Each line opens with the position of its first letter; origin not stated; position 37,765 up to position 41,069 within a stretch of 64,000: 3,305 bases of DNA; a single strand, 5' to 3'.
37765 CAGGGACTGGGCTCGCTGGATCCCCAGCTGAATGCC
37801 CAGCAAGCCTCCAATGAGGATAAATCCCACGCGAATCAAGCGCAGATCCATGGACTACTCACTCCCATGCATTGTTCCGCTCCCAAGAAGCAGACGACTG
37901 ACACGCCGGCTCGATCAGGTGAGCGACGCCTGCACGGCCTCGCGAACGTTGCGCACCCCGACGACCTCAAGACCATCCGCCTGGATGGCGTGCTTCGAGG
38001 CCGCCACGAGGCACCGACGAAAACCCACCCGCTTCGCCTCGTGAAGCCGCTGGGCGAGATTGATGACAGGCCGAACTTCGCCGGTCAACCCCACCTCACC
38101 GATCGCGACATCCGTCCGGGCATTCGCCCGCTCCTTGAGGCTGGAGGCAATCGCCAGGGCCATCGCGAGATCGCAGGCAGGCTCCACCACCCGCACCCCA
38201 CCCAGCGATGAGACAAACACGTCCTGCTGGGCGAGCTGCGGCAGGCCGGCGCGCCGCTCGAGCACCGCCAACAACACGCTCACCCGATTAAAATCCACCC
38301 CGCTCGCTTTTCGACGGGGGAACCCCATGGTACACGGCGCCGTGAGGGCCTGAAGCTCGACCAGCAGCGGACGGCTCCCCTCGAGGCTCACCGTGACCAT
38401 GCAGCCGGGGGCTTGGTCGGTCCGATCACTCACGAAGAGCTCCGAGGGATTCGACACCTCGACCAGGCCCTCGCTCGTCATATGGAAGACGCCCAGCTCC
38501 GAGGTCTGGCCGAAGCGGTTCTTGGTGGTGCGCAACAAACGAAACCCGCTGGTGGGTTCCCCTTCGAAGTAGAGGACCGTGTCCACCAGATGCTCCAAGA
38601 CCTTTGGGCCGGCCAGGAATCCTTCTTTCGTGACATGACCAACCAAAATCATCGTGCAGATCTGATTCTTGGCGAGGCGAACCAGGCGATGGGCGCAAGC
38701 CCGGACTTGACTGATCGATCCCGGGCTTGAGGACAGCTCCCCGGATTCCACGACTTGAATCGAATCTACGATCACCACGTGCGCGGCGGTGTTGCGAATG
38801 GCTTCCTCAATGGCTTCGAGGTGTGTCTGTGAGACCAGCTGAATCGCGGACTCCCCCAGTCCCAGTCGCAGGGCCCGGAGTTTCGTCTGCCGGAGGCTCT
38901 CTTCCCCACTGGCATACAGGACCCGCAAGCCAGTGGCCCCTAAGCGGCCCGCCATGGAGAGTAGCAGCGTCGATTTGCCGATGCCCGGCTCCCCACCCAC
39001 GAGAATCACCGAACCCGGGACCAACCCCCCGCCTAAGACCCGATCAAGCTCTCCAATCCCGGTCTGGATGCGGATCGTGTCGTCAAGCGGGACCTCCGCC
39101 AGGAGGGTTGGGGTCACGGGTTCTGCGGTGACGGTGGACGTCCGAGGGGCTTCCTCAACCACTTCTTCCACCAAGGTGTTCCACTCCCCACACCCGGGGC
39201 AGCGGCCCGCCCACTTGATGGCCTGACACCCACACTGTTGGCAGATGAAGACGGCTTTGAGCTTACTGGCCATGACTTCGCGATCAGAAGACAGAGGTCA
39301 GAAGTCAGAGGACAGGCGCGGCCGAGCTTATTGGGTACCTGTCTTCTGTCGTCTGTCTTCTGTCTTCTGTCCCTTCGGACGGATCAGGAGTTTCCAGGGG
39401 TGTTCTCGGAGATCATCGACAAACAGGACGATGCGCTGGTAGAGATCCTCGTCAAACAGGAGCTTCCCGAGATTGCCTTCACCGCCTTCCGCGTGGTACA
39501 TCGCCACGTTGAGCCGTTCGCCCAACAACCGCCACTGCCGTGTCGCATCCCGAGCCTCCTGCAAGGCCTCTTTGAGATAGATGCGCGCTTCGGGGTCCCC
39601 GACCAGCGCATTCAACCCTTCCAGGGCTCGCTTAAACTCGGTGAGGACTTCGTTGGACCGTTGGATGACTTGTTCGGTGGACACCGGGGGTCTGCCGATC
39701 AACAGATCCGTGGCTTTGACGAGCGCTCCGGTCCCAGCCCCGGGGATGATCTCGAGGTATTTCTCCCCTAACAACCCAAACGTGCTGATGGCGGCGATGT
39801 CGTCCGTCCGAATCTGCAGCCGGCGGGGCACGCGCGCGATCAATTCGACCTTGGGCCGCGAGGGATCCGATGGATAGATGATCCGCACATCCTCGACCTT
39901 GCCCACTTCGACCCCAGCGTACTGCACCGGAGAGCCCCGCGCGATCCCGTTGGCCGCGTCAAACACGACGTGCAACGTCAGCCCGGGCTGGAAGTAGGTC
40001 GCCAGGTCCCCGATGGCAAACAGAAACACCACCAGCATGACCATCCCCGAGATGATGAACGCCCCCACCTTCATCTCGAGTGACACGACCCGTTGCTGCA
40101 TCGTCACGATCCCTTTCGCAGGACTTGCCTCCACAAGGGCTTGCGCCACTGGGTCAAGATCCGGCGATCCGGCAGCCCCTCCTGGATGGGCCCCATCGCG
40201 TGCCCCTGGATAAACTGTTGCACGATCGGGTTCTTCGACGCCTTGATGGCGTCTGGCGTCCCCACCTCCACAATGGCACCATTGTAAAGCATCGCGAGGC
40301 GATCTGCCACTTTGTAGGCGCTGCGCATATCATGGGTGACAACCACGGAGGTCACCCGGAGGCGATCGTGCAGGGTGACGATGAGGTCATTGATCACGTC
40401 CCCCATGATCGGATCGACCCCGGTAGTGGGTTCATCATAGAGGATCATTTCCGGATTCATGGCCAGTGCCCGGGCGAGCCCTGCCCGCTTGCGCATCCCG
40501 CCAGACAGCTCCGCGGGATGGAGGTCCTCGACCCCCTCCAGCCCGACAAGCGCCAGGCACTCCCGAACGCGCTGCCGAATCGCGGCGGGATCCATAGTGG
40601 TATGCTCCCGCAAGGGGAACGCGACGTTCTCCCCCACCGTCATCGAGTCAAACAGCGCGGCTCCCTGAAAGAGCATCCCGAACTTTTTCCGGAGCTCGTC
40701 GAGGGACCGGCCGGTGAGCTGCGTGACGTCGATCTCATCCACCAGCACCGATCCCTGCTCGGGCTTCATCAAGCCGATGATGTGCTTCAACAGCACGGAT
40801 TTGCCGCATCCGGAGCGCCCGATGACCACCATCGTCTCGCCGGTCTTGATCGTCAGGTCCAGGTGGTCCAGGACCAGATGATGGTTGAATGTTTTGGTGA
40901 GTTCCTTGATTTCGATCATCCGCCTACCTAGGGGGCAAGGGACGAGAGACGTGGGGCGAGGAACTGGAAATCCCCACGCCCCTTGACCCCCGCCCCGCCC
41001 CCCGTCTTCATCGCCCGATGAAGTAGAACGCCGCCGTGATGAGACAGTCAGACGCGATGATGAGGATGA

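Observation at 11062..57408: Genome-wide style heptamer-repeat (GACAGAR / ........) element marking co-directional gene junctions and often translated into protein tails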

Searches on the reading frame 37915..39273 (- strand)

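Call 25: search_protein_families(library=pfam, max_evalue=0.00001, proteins=[window:37915-39273:-])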
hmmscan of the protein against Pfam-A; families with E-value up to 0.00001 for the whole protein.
window:37915-39273:- (452 aa): 6 families
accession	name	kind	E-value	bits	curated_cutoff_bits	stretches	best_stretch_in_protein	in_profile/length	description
PF06745.19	ATPase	-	2e-15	57.3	26.6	2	69-138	1-71/231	KaiC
PF13481.12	AAA_25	-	5.8e-14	52.6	27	1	65-218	11-194/195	AAA domain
PF18073.7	Zn_ribbon_LapB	-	1.7e-11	44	25.7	1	9-36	1-28/28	Rubredoxin metal binding domain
PF13401.12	AAA_22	-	2.3e-08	34.8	27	1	88-213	6-123/130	AAA domain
PF03796.21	DnaB_C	-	4e-08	33.4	27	0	69-136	2-69/255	DnaB-like helicase C terminal domain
PF13541.12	ChlI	-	1.8e-07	31.5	27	1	366-425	60-119/121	Subunit ChlI of Mg-chelatase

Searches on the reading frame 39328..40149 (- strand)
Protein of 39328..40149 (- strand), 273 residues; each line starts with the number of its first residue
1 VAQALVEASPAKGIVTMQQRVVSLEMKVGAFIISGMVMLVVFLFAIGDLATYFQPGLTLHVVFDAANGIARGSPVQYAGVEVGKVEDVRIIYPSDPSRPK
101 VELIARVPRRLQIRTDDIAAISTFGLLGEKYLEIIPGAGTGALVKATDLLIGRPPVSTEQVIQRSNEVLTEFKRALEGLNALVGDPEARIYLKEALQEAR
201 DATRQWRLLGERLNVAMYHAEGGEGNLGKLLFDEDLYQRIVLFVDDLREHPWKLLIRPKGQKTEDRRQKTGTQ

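Call 25: search_protein_families(library=pfam, max_evalue=0.00001, proteins=[window:39328-40149:-])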
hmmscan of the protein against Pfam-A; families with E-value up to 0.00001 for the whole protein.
window:39328-40149:- (273 aa): 1 family
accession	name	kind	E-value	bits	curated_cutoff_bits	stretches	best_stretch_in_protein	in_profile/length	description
PF02470.25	MlaD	-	5.7e-18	65.4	25.1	1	56-137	2-81/81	MlaD protein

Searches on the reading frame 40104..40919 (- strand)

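Call 83: search_protein_families(library=pfam, max_evalue=0.00001, proteins=[window:40104-40919:-])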
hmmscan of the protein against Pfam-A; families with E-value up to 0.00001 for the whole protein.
window:40104-40919:- (271 aa): 1 family
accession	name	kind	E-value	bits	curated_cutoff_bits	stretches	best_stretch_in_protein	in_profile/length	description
PF00005.33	ABC_tran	-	3.3e-35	122.1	25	1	17-166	1-137/137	ABC transporter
